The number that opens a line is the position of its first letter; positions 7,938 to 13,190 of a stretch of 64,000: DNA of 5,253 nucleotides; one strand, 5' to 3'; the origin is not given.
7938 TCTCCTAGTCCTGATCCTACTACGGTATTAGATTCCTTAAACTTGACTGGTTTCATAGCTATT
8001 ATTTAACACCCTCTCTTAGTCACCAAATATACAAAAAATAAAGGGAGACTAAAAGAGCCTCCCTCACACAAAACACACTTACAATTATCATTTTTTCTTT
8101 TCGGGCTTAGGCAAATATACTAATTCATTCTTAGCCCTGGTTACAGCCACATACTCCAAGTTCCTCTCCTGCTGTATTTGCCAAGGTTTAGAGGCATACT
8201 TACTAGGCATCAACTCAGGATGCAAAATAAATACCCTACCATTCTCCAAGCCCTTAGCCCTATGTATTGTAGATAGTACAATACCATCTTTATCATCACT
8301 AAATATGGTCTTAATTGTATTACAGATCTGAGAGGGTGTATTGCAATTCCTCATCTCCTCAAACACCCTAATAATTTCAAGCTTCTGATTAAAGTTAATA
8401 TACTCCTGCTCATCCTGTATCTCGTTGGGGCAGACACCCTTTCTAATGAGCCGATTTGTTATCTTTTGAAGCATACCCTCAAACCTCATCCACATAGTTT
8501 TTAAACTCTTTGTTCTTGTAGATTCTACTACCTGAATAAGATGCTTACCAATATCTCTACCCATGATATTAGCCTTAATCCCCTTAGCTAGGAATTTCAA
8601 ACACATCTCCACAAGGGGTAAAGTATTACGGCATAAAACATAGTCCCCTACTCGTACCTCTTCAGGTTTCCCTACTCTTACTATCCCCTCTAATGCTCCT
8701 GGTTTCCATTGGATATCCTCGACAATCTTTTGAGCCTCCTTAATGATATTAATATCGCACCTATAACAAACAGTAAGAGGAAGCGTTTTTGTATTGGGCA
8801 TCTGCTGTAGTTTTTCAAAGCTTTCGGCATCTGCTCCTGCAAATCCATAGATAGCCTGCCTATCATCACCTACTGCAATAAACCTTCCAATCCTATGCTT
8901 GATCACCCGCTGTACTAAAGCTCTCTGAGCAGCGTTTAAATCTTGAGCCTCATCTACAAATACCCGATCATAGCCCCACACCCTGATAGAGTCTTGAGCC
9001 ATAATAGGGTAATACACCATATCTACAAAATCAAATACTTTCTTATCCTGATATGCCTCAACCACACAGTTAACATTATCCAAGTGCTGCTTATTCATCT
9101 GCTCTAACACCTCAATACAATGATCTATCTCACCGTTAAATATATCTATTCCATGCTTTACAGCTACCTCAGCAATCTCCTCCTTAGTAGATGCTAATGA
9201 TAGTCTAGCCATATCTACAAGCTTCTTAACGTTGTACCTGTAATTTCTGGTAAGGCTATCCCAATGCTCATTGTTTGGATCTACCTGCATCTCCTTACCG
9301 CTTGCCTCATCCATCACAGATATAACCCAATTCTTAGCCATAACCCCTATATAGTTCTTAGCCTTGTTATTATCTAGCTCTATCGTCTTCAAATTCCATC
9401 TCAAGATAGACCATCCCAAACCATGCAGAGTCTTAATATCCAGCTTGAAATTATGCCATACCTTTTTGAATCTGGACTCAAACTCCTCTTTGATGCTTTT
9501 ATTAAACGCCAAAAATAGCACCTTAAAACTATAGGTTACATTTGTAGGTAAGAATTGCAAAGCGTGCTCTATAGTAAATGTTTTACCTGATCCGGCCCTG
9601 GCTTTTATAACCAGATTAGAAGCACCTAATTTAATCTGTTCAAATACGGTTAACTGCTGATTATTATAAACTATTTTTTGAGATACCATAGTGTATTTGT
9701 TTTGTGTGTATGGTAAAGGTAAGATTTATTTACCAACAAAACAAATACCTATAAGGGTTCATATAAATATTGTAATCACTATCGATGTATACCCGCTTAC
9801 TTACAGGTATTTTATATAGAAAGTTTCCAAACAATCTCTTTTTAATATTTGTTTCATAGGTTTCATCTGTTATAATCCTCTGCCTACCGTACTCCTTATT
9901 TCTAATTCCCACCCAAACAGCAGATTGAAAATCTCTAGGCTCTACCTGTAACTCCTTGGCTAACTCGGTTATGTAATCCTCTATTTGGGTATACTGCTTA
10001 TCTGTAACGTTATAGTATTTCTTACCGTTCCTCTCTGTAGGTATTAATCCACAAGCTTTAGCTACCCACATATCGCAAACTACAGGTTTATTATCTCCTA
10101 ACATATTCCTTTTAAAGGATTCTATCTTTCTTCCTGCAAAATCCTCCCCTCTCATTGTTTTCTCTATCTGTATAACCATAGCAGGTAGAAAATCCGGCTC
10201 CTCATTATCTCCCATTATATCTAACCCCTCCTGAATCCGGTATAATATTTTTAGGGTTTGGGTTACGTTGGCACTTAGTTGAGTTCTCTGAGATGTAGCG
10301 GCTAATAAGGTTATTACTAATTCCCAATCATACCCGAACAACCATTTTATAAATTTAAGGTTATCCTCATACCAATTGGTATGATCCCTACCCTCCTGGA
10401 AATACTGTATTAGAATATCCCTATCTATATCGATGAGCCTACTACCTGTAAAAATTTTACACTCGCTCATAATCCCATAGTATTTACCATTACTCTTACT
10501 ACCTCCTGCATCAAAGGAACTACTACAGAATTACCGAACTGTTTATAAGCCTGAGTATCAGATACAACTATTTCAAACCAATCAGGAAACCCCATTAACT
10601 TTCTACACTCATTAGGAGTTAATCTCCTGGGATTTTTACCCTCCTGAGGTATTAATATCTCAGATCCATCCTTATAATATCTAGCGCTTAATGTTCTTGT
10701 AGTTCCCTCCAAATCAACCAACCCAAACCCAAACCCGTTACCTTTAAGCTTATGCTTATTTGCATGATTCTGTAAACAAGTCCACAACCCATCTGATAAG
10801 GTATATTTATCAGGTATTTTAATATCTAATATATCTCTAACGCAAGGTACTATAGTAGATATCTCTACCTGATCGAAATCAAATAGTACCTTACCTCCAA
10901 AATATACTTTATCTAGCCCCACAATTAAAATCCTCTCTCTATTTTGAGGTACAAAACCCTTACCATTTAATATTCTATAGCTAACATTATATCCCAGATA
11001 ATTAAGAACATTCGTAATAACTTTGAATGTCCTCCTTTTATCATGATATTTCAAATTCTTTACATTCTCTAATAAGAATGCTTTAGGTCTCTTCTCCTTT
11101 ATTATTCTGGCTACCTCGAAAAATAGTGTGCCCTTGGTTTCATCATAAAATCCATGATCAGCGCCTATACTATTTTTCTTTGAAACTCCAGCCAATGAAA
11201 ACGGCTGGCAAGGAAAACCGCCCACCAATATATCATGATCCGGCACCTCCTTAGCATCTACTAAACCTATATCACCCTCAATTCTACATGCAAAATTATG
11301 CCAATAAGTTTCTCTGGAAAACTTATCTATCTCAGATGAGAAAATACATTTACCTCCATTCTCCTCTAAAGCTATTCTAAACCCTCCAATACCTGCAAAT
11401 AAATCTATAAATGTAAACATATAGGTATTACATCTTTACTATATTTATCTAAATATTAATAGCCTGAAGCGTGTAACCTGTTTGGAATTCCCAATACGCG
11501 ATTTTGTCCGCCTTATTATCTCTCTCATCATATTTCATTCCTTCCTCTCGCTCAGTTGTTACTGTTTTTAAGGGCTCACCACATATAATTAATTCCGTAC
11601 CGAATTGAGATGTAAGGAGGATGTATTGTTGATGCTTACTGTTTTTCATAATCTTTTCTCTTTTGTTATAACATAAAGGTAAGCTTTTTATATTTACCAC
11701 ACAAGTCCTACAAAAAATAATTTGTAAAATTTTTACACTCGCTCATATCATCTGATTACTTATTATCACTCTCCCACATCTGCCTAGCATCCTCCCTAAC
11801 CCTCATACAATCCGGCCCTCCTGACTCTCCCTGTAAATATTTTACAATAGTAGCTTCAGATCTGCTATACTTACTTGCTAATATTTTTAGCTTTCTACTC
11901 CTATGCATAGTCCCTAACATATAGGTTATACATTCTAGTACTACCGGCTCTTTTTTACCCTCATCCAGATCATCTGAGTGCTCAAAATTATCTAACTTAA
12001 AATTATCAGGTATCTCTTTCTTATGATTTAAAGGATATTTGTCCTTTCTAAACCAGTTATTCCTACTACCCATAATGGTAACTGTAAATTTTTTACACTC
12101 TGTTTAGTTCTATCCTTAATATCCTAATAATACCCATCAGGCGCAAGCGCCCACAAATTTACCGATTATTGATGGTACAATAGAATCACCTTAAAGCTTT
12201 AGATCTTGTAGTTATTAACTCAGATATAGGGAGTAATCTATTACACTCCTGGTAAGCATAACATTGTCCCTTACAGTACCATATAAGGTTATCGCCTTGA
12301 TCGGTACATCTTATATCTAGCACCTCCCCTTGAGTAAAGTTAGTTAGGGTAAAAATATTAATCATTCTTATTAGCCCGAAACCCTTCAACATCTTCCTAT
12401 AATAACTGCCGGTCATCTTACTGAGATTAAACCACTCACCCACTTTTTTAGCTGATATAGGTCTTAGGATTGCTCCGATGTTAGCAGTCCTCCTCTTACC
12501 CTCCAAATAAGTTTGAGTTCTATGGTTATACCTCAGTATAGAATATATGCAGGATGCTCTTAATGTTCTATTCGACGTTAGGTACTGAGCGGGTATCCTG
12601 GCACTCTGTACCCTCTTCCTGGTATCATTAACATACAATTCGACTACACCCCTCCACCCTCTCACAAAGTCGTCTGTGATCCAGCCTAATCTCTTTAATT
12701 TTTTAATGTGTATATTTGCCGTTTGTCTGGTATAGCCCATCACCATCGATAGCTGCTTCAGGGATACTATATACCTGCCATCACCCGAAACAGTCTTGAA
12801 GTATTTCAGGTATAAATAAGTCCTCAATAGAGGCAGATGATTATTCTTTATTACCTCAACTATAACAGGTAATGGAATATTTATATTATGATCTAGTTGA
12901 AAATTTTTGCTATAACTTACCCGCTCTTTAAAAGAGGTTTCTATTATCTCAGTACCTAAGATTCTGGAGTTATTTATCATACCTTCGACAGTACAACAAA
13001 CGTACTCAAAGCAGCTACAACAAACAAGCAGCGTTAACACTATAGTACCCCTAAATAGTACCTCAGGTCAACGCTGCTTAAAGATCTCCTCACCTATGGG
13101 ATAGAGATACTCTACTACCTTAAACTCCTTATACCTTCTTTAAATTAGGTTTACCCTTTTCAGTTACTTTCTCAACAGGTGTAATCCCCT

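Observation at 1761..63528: Genome-wide 15-bp palindrome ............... marking gene junctions: candidate undescribed phage site system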

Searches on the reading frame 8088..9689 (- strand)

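Call 7: search_protein_families(library=pfam, proteins=[window:8088-9689:-])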
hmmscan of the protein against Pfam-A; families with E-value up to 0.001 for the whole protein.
window:8088-9689:- (533 aa): 8 families
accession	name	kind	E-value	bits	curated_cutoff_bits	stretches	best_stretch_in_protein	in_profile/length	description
PF00580.27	UvrD-helicase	-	1.7e-26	94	23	1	19-296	9-268/271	UvrD/REP helicase N-terminal domain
PF13361.12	UvrD_C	-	1e-14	55.1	25.6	1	296-524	188-344/350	UvrD-like helicase C-terminal domain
PF13245.12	AAA_19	-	3.5e-13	50.3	25.1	1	20-283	8-133/134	AAA domain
PF13538.12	UvrD_C_2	-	5.1e-08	33.1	27.4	1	470-524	2-50/52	UvrD-like helicase C-terminal domain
PF01443.25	Viral_helicase1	-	1.4e-07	32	21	0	411-526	123-227/228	Viral superfamily 1 RNA helicase core domain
PF13604.12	AAA_30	-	9.7e-07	29.1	27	0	8-71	2-63/191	AAA domain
PF04851.21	ResIII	-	2.2e-06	28.2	22.5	1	15-83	15-82/164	Type III restriction enzyme, res subunit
PF00270.35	DEAD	-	0.00038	20.7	26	0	11-88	3-79/167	DEAD/DEAH box helicase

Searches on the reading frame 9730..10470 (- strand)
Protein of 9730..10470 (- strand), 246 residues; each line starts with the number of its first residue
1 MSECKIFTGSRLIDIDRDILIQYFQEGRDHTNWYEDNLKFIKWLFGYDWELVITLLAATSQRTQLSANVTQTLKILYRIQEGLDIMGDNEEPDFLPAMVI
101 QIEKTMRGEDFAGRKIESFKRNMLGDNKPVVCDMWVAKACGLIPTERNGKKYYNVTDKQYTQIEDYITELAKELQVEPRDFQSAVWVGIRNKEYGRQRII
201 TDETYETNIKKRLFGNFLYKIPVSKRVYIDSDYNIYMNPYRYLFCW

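Call 32: search_protein_families(library=pfam, max_evalue=0.01, proteins=[window:9730-10470:-])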
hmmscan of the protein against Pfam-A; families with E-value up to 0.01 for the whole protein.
window:9730-10470:- (246 aa): 1 family
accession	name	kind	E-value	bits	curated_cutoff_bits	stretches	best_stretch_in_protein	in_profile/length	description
PF23802.1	DUF7178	-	4e-12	46.9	27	1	31-192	35-192/193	Family of unknown function (DUF7178)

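Call 33: search_protein_families(library=phrogs, max_evalue=0.01, proteins=[window:9730-10470:-])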
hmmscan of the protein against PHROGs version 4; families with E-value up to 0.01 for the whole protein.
window:9730-10470:- (246 aa): 1 family
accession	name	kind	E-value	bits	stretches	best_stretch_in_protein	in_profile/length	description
phrog_3842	-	unknown function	1.3e-12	49.1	1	32-193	39-204/206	-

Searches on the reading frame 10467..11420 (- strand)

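Call 9: search_protein_families(library=phrogs, proteins=[window:10467-11420:-])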
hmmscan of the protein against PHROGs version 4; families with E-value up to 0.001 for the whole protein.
window:10467-11420:- (317 aa): 12 families
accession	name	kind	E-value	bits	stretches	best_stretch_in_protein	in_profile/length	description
phrog_116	-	other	5e-86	290.6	1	1-314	207-492/779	DNA methyltransferase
phrog_363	-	other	2.8e-40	139.4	1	1-313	53-314/327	DNA methyltransferase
phrog_5999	-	other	8.1e-17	62.2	1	2-83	3-90/109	DNA methyltransferase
phrog_16528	-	other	1.2e-14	55.5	1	229-312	138-218/236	DNA methyltransferase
phrog_16427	-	other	1.2e-12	49.1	1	264-311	117-168/235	DNA methyltransferase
phrog_36001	-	unknown function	5.7e-11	42.3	1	70-304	459-686/715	-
phrog_17284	-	unknown function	1.7e-09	38.3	1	260-313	155-212/245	-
phrog_26324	-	other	4.9e-09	37.5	1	258-307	141-199/210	DNA methyltransferase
phrog_13621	-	unknown function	1.8e-08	35.3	1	264-310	54-107/121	-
phrog_8411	-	unknown function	0.00024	21.9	1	263-298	167-206/206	-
phrog_38038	-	unknown function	0.00032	20.6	1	241-282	282-322/430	-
phrog_757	-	other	0.00034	20.8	1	3-119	16-127/247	DNA methyltransferase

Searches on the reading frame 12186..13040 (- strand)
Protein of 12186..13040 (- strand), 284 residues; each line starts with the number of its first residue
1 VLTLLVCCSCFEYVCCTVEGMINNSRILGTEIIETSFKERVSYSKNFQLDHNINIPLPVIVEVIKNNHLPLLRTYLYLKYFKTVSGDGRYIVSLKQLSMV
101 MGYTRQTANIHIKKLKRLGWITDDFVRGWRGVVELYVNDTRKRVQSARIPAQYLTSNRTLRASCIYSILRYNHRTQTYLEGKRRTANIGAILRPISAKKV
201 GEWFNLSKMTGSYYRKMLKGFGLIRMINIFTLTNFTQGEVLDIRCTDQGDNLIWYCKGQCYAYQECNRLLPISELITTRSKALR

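Call 32: search_protein_families(library=pfam, max_evalue=0.01, proteins=[window:12186-13040:-])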
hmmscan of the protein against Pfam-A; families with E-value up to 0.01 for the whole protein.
window:12186-13040:- (284 aa): 1 family
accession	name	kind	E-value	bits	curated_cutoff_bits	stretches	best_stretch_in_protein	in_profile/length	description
PF12802.13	MarR_2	-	0.0006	20.4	27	1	88-122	18-51/61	MarR family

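Call 33: search_protein_families(library=phrogs, max_evalue=0.01, proteins=[window:12186-13040:-])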
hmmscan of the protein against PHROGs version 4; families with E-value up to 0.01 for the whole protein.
window:12186-13040:- (284 aa): 4 families
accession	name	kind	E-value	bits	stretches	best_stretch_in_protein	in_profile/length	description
phrog_270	-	DNA, RNA and nucleotide metabolism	0.0013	19.2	1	63-147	39-124/383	replication initiation protein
phrog_186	-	DNA, RNA and nucleotide metabolism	0.002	18.8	0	75-129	45-100/308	DnaD-like helicase loader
phrog_19047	-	transcription regulation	0.0025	18.5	1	47-143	165-257/269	transcriptional regulator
phrog_8102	-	DNA, RNA and nucleotide metabolism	0.0046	17.1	1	73-124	38-91/337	replication initiation protein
